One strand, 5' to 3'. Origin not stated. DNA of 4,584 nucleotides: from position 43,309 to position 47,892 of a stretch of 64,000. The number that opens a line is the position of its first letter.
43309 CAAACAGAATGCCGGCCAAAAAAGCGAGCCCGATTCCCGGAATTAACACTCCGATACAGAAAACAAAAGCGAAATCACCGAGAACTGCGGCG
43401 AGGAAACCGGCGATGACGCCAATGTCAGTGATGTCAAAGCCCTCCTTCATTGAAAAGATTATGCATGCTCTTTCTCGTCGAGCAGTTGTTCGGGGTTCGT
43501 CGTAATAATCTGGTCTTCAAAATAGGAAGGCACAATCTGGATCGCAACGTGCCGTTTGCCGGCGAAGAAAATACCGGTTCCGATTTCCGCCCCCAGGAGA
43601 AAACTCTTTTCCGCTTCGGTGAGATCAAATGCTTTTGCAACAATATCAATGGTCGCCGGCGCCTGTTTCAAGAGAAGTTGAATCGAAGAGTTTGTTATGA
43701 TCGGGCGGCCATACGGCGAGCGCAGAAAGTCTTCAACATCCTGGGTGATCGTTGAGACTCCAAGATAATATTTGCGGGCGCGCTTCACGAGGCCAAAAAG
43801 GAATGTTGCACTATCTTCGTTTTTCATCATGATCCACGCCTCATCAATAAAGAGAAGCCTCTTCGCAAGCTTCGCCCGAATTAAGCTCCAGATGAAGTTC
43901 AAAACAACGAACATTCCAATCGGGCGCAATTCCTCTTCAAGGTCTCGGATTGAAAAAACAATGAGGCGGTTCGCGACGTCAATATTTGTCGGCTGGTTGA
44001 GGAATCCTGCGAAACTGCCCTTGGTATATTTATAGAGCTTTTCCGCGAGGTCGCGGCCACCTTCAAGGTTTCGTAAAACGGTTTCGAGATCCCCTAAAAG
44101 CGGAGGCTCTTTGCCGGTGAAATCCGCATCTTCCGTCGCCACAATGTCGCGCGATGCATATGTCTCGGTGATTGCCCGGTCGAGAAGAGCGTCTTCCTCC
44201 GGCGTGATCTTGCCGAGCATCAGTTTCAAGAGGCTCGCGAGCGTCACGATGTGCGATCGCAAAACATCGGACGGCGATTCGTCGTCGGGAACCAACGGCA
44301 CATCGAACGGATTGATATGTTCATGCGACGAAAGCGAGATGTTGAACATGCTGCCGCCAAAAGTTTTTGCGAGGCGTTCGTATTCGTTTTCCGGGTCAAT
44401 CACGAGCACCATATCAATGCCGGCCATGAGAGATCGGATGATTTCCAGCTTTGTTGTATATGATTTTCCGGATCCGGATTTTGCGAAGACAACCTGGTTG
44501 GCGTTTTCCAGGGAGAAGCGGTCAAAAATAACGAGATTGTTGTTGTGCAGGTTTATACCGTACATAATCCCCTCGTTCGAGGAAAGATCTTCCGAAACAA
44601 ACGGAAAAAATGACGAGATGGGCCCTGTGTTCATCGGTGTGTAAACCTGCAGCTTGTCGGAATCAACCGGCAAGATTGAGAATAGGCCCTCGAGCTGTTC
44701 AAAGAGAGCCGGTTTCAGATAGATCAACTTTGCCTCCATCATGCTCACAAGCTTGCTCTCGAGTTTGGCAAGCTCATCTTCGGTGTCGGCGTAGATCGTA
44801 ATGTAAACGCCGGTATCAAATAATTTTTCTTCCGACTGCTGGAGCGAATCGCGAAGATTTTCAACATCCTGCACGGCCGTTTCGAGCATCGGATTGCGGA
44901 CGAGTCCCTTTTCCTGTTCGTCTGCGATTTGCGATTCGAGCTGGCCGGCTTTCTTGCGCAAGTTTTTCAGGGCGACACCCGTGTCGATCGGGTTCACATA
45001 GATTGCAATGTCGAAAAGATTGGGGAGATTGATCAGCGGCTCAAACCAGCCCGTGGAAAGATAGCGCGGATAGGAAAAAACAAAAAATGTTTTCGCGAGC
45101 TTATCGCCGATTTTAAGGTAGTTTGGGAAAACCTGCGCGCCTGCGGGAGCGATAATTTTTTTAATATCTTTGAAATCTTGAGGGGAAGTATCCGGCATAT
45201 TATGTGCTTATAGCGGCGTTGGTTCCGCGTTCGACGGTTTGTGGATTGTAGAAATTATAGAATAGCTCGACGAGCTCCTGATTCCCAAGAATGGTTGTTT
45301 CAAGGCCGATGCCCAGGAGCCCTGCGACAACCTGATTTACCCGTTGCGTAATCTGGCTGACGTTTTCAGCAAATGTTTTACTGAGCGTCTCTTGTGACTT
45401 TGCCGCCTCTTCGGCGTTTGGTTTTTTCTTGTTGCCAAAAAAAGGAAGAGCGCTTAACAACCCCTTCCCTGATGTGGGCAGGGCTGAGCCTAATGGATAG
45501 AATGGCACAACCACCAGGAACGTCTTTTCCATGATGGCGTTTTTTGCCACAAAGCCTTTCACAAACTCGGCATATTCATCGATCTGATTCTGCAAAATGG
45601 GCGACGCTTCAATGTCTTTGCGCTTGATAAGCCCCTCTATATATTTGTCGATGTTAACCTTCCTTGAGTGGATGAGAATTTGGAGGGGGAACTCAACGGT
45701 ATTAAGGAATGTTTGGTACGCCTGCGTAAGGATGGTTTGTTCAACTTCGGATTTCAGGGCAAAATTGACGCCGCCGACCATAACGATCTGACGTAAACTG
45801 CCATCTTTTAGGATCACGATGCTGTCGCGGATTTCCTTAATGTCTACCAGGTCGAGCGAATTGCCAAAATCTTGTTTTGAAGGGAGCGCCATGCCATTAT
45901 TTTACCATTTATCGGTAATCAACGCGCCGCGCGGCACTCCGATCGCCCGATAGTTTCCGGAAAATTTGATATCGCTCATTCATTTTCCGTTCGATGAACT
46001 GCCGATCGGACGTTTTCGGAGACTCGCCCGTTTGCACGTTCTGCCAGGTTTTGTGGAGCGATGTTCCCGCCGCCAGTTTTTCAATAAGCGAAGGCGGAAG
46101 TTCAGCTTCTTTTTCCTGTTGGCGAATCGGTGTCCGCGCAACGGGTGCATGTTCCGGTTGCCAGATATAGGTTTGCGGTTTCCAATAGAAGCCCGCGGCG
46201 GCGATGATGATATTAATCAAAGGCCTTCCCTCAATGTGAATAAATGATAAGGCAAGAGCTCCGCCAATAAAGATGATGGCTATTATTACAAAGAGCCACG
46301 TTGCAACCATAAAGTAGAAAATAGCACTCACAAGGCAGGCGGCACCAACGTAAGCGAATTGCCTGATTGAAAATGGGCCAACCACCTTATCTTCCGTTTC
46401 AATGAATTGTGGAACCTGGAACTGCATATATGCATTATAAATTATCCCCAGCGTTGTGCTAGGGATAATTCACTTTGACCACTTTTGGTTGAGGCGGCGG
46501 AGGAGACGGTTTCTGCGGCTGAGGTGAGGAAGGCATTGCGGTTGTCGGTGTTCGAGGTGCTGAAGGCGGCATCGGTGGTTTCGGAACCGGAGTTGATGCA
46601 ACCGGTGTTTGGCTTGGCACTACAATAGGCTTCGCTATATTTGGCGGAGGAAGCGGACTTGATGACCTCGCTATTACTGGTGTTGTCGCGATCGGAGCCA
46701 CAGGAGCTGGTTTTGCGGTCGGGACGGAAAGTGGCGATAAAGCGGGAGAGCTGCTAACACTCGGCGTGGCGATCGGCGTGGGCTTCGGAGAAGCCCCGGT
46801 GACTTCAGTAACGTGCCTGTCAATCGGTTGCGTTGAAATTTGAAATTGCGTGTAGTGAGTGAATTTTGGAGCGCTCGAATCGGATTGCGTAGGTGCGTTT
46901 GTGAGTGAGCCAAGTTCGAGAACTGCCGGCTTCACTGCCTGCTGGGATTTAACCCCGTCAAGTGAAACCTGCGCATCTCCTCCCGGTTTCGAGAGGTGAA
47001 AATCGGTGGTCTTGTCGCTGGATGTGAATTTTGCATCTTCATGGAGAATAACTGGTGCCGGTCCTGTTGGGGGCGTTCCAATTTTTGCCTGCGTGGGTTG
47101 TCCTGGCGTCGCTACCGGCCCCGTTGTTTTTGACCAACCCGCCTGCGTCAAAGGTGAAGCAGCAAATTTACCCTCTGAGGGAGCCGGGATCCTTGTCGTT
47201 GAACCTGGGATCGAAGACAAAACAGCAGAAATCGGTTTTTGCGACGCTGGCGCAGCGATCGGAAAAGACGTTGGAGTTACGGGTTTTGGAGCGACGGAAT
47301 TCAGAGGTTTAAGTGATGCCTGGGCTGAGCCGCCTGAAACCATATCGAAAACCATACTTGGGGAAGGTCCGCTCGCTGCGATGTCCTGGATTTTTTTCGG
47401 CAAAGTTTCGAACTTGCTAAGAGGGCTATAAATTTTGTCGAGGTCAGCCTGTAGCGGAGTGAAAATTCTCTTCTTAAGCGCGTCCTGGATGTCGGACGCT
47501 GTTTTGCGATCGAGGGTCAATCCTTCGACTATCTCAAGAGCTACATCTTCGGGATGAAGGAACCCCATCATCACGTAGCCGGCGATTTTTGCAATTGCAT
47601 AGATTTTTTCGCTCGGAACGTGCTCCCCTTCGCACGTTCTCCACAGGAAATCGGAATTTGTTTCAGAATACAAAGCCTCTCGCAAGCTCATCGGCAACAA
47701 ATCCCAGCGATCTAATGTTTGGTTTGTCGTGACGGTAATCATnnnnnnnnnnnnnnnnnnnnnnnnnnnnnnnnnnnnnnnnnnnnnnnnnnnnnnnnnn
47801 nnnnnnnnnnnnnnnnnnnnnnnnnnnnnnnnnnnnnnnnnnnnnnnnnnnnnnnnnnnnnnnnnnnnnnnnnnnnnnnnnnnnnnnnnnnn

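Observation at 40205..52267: Type IV secretion-like operon of 10 co-directional genes next to oriC, transcribed head-on to replication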

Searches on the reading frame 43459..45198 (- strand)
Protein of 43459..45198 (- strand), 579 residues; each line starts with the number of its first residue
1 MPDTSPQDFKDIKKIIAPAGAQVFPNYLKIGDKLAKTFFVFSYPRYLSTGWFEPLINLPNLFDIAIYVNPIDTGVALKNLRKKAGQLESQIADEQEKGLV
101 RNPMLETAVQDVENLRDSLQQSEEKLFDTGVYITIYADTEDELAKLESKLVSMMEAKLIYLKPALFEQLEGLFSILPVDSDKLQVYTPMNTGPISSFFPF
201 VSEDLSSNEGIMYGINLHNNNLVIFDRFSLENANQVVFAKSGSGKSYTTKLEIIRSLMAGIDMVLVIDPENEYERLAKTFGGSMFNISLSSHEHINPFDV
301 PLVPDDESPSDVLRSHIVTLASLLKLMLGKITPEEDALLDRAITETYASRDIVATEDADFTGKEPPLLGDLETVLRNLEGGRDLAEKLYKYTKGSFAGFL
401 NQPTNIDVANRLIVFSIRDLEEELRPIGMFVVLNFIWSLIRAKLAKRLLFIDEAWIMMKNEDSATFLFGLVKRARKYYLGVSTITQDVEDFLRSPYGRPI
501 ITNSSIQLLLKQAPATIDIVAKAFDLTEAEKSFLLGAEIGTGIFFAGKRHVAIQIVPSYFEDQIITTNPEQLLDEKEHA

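Call 4: search_protein_families(library=pfam, proteins=[window:43459-45198:-], max_evalue=1)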
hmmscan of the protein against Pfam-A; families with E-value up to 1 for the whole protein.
window:43459-45198:- (579 aa): 4 families
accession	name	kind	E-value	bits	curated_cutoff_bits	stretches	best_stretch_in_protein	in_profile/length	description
PF19044.6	P-loop_TraG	-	1.4e-25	90.3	25.8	1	230-536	27-344/413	TraG P-loop domain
PF12846.13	AAA_10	-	1.5e-08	34.5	27.5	1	232-494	21-289/362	AAA-like domain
PF01935.23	DUF87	-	1.1e-07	32.6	23.2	1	237-298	28-90/220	Helicase HerA, central domain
PF11130.14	TraC_F_IV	-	0.00075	19.1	28.1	1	80-177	275-372/375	TraC protein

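Call 5: search_protein_families(library=ncbifam, proteins=[window:43459-45198:-], max_evalue=1)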
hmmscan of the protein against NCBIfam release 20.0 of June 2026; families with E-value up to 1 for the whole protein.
window:43459-45198:- (579 aa): 12 families
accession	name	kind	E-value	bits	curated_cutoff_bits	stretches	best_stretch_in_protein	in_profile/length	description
NF045971.1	conju_CD1110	equivalog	7.7e-118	394.8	325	1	10-553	185-734/752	VirB4-like conjugal transfer ATPase, CD1110 family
NF045975.1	VirB4_plasma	equivalog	5.7e-89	298.9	590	1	10-565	293-893/894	Mbov_0397 family ICE element conjugal transfer ATPase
TIGR02746.1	TraC-F-type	equivalog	3.4e-51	174.1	567.05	1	56-520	249-717/800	type IV secretion system protein TraC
TIGR00929.1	VirB4_CagE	subfamily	1.5e-32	112.7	643.1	1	50-534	257-724/792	VirB4 family type IV secretion/conjugal transfer ATPase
TIGR03783.1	Bac_Flav_CT_G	subfamily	3.9e-18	64.7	261.55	1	230-536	436-759/829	TraG family conjugative transposon ATPase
NF010278.0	PRK13721.1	subfamily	5e-15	54.5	1177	1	103-514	339-763/874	type IV secretion system protein TraC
NF041017.1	DNA_import_CedB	equivalog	3.7e-09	35.7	700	2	421-491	445-519/590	DNA import protein CedB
NF010473.0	PRK13898.1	equivalog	4.2e-06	25.1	1050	1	378-544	573-741/801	type IV secretion system ATPase VirB4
NF052333.1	ATPase_TcpF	exception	1.6e-05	23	1100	2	75-278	295-507/813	conjugal transfer ATPase TcpF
NF010447.0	PRK13873.1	equivalog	0.00012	20.1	1020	1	382-521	573-713/815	conjugal transfer protein TrbE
TIGR03744.1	traC_PFL_4706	equivalog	0.00012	20.1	520.6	1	449-541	736-826/892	conjugative transfer ATPase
NF053655.1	CedD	equivalog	0.0042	15.8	600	0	237-280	226-268/527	DNA-translocating ATPase CedD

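Call 9: find_homologous_proteins(query=window:43459-45198:-, max_evalue=1e-20)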
Query window:43459-45198:- (579 aa): 8000 proteins with E <= 1e-20 among 8000 candidates; the best 120 are listed.
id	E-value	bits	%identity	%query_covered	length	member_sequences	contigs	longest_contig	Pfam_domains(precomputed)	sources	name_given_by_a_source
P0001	0.0e+0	1250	98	100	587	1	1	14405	PF19044.7,PF01935.24,PF12846.14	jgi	jgi:type IV secretory pathway VirB4 component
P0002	0.0e+0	1233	96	100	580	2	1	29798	PF19044.7,PF01935.24,PF12846.14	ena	-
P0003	0.0e+0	1224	96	99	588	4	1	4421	PF19044.7,PF01935.24,PF12846.14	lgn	-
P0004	0.0e+0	1220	95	100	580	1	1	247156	PF19044.7,PF01935.24,PF12846.14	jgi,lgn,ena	-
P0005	0.0e+0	1220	95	100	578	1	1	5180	PF19044.7,PF01935.24,PF12846.14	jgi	jgi:conjugal transfer ATP-binding protein TraC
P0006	0.0e+0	1218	95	100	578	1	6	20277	PF19044.7,PF01935.24,PF12846.14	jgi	jgi:conjugal transfer ATP-binding protein TraC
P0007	0.0e+0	1216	94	100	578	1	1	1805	PF19044.7,PF01935.24,PF12846.14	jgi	jgi:conjugal transfer ATP-binding protein TraC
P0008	0.0e+0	1202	93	100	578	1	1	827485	PF19044.7,PF01935.24,PF11130.15,PF12846.14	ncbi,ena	-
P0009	0.0e+0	1193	93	100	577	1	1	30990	PF19044.7,PF01935.24,PF12846.14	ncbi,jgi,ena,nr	ncbi:MAG TPA: DUF87 domain-containing protein [Candidatus Paceibacterota bacterium]|nr:DUF87 domain-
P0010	0.0e+0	1183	92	100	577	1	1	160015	PF19044.7,PF01935.24,PF12846.14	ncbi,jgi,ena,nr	ncbi:MAG TPA: DUF87 domain-containing protein [Candidatus Paceibacterota bacterium]|nr:DUF87 domain-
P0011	0.0e+0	1173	91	99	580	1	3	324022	PF19044.7,PF01935.24,PF12846.14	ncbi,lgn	-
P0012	0.0e+0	1168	92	98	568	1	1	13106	PF19044.7,PF01935.24,PF12846.14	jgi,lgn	-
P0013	0.0e+0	1163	89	100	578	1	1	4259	PF19044.7,PF01935.24,PF12846.14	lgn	-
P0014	0.0e+0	1163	90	100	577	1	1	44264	PF19044.7,PF01935.24,PF12846.14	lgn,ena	-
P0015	0.0e+0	1163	92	98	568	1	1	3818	PF19044.7,PF01935.24,PF12846.14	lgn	-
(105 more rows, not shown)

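Call 20: find_related_loci(query=A1, collection=genome_contigs, flank=10000)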
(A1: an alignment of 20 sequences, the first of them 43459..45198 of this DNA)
Query A1 (579 aa) in genome_contigs; peptide patterns used: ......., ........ (x = any residue, [..] = any of these).
600 stretches matched a pattern (row limit reached: there are more); 460 encode a relative of the query (tblastn E <= 1e-3); the best 80 are kept; 80 distinct loci.
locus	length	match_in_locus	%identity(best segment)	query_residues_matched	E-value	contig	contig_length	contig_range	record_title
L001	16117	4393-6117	93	1-577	0e+0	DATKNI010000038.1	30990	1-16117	MAG TPA_asm: Candidatus Paceibacterota bacterium isolate SMAG_U14733 k141_3842328, whole genome shotgun sequence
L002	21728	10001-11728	92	1-579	0e+0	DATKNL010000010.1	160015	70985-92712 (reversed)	MAG TPA_asm: Candidatus Paceibacterota bacterium isolate SMAG_U14736 k141_1829652, whole genome shotgun sequence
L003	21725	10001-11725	90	1-576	0e+0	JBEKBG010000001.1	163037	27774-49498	MAG: Minisyncoccia bacterium isolate SPRUCE 130 SPRUCE_130_1, whole genome shotgun sequence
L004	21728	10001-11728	88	1-578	0e+0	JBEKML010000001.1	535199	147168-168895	MAG: Minisyncoccia bacterium isolate SPRUCE 393 SPRUCE_393_1, whole genome shotgun sequence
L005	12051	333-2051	89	6-578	0e+0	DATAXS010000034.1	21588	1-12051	MAG TPA_asm: Candidatus Paceibacterota bacterium isolate SMAG_U5659 k141_526570, whole genome shotgun sequence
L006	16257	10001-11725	89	1-576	0e+0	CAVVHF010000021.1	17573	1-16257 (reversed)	MAG: uncultured bacterium isolate MFD01112.bin.1.8 genome assembly, contig: contig_70774, whole genome shotgun sequence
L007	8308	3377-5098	89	1-576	0e+0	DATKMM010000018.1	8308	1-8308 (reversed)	MAG TPA_asm: Candidatus Paceibacterota bacterium isolate SMAG_U14711 k141_823153, whole genome shotgun sequence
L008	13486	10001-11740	88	1-579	0e+0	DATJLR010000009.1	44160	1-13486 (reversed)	MAG TPA_asm: Candidatus Paceibacterota bacterium isolate SMAG_U14814 k141_2893012, whole genome shotgun sequence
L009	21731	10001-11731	88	1-578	0e+0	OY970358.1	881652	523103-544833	MAG: uncultured bacterium isolate MFD00082.bin.c.7 genome assembly, chromosome: 1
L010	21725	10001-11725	88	1-578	0e+0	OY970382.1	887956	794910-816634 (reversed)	MAG: uncultured bacterium isolate MFD03726.bin.c.5 genome assembly, chromosome: 1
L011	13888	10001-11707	88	6-576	0e+0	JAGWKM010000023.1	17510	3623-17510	MAG: Patescibacteria group bacterium isolate REEB161 contig-150_3737, whole genome shotgun sequence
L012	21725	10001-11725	88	1-576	0e+0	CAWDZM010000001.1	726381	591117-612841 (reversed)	MAG: uncultured bacterium isolate MFD01223.bin.1.73 genome assembly, contig: contig_20113, whole genome shotgun sequence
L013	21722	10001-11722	88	1-577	0e+0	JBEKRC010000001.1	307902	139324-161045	MAG: Minisyncoccia bacterium isolate SPRUCE 501 SPRUCE_501_1, whole genome shotgun sequence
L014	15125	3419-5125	88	7-577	0e+0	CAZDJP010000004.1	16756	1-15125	MAG TPA_asm: uncultured Candidatus Saccharibacteria bacterium isolate SRP271791_co2_69 genome assembly, contig: NODE_848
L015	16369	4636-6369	87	1-579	0e+0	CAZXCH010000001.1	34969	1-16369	MAG TPA_asm: uncultured Candidatus Saccharibacteria bacterium isolate binchicken_co241_385 genome assembly, contig: NODE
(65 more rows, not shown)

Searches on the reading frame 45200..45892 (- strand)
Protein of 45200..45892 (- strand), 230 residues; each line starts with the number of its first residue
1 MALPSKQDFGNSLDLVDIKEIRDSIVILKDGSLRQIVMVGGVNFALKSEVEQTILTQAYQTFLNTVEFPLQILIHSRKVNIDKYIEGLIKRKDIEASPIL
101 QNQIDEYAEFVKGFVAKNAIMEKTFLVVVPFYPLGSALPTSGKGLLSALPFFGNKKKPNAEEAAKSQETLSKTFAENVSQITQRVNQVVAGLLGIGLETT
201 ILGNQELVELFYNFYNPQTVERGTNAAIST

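Call 4: search_protein_families(library=pfam, proteins=[window:45200-45892:-], max_evalue=1)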
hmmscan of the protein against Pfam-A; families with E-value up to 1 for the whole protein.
window:45200-45892:- (230 aa): 1 family
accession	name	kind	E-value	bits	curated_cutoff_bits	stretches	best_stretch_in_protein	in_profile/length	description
PF11130.14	TraC_F_IV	-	0.021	14.3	28.1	0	179-220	134-175/375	TraC protein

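Call 5: search_protein_families(library=ncbifam, proteins=[window:45200-45892:-], max_evalue=1)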
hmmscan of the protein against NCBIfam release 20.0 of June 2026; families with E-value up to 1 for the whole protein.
window:45200-45892:- (230 aa): 5 families
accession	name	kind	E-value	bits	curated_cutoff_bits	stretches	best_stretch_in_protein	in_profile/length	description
NF045975.1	VirB4_plasma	equivalog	2.5e-08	32.2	590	2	11-111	103-214/894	Mbov_0397 family ICE element conjugal transfer ATPase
NF041427.1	TrsD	subfamily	3.1e-08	33.7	200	1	23-91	26-99/201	TrsD/TraD family conjugative transfer protein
TIGR00929.1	VirB4_CagE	subfamily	1.2e-05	23.7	643.1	1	22-201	19-186/792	VirB4 family type IV secretion/conjugal transfer ATPase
NF010427.0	PRK13853.1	equivalog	0.033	12.1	957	1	18-66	19-67/789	type IV secretion system protein VirB4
NF042935.1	SCO6880_fam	subfamily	0.15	11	60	1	167-220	237-291/477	SCO6880 family protein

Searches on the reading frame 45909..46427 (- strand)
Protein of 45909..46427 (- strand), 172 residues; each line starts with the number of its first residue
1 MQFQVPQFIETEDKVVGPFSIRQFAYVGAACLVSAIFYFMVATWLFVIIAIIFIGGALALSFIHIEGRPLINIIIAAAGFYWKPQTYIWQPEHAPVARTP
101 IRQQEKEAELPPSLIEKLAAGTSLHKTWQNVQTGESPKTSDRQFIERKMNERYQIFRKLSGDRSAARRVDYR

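Call 4: search_protein_families(library=pfam, proteins=[window:45909-46427:-], max_evalue=1)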
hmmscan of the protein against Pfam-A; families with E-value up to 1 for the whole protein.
window:45909-46427:- (172 aa): 2 families
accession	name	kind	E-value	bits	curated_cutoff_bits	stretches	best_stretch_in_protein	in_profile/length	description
PF12666.12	PrgI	-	4.7e-08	33.9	27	1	5-83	2-85/91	PrgI family protein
PF09285.17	Elong-fact-P_C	-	0.27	11.4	25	1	2-16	31-45/56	Elongation factor P, C-terminal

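Call 5: search_protein_families(library=ncbifam, proteins=[window:45909-46427:-], max_evalue=1)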
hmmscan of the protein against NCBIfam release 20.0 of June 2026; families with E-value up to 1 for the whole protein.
window:45909-46427:- (172 aa): 1 family
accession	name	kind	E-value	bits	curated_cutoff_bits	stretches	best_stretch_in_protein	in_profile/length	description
NF042935.1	SCO6880_fam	subfamily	1.7e-05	24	60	1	14-83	12-80/477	SCO6880 family protein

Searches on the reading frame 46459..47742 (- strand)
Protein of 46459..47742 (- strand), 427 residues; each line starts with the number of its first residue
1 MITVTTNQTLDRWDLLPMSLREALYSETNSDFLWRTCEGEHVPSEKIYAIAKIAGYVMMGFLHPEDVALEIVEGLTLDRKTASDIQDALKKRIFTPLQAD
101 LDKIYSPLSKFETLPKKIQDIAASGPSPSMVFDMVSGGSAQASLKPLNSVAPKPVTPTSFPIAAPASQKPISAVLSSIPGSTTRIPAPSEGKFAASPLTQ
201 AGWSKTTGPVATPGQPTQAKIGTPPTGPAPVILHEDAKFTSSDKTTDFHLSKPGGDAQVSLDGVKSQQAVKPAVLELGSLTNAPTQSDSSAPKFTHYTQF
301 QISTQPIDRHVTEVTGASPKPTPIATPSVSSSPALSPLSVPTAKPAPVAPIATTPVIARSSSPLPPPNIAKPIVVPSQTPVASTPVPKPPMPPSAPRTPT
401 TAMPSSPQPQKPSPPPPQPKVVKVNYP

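Call 4: search_protein_families(library=pfam, proteins=[window:46459-47742:-], max_evalue=1)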
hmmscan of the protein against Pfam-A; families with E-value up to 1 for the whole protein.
window:46459-47742:- (427 aa): 1 family
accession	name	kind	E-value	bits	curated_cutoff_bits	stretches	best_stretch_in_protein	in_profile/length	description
PF21808.2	Dynamin-like_hel_bact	-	0.33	10.5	28.3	1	60-122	27-88/373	Bacterial dynamin-like protein, helical domain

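Call 5: search_protein_families(library=ncbifam, proteins=[window:46459-47742:-], max_evalue=1)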
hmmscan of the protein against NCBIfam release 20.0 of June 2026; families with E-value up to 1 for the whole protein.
window:46459-47742:- (427 aa): 0 families
